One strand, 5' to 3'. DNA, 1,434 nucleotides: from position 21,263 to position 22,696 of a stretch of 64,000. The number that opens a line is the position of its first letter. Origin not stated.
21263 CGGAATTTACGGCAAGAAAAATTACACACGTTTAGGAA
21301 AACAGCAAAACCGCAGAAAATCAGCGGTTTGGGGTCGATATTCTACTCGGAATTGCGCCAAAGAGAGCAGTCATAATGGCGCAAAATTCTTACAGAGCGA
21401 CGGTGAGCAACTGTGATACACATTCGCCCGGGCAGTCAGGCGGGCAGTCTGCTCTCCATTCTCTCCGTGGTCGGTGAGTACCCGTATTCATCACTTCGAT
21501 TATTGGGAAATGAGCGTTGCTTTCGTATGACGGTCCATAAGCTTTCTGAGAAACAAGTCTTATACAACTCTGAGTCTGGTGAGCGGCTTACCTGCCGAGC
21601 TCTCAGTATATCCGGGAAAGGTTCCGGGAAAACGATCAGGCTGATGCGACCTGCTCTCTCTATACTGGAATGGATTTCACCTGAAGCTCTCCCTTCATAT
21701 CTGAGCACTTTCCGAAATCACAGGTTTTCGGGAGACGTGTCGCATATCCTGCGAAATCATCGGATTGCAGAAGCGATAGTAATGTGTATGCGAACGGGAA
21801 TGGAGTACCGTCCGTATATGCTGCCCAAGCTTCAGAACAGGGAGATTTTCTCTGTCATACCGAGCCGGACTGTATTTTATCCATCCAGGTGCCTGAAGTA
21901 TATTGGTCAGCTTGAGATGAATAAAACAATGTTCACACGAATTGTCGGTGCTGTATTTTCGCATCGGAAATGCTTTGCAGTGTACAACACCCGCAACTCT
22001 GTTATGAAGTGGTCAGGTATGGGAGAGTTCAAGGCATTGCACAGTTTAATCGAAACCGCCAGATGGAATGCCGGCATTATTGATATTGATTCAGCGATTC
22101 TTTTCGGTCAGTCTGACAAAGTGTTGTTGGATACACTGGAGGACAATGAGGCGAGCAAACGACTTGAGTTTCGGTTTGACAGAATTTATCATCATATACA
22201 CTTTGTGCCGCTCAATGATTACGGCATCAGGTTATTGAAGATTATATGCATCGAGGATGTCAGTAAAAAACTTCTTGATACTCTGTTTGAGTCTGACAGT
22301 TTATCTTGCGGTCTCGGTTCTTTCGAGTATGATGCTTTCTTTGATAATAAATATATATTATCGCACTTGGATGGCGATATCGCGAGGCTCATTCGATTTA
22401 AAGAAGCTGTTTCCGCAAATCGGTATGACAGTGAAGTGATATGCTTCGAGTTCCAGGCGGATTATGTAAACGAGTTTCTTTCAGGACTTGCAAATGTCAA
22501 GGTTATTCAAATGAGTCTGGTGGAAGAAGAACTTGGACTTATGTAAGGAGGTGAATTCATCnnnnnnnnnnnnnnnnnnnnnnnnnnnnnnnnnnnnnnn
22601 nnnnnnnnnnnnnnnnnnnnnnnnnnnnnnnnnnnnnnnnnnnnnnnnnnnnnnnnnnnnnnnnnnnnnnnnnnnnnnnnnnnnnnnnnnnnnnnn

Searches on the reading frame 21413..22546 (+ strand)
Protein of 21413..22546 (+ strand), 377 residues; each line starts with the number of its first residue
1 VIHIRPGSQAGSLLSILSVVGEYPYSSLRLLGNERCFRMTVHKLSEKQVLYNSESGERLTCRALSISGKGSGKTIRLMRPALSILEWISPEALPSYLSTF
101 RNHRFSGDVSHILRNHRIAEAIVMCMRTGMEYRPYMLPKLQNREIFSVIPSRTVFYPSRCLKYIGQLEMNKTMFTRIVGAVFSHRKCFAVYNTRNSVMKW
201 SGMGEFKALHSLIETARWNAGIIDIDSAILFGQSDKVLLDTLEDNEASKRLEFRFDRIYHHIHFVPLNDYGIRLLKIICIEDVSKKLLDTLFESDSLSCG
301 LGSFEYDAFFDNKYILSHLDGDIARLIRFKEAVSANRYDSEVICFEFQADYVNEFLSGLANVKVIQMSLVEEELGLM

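Call 56: search_protein_families(library=pfam, proteins=[window:21413-22546:+], max_evalue=0.01)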
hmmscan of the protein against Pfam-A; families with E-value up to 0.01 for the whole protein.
window:21413-22546:+ (377 aa): 0 families

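Call 63: search_protein_families(library=ncbifam, proteins=[window:21413-22546:+], max_evalue=0.01)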
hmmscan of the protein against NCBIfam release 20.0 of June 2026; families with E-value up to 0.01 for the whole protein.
window:21413-22546:+ (377 aa): 0 families

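Call 86: search_solved_structures(query=window:21413-22546:+, max_evalue=1)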
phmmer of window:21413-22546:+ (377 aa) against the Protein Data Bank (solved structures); distinct sequences matched with E-value up to 1: 0.
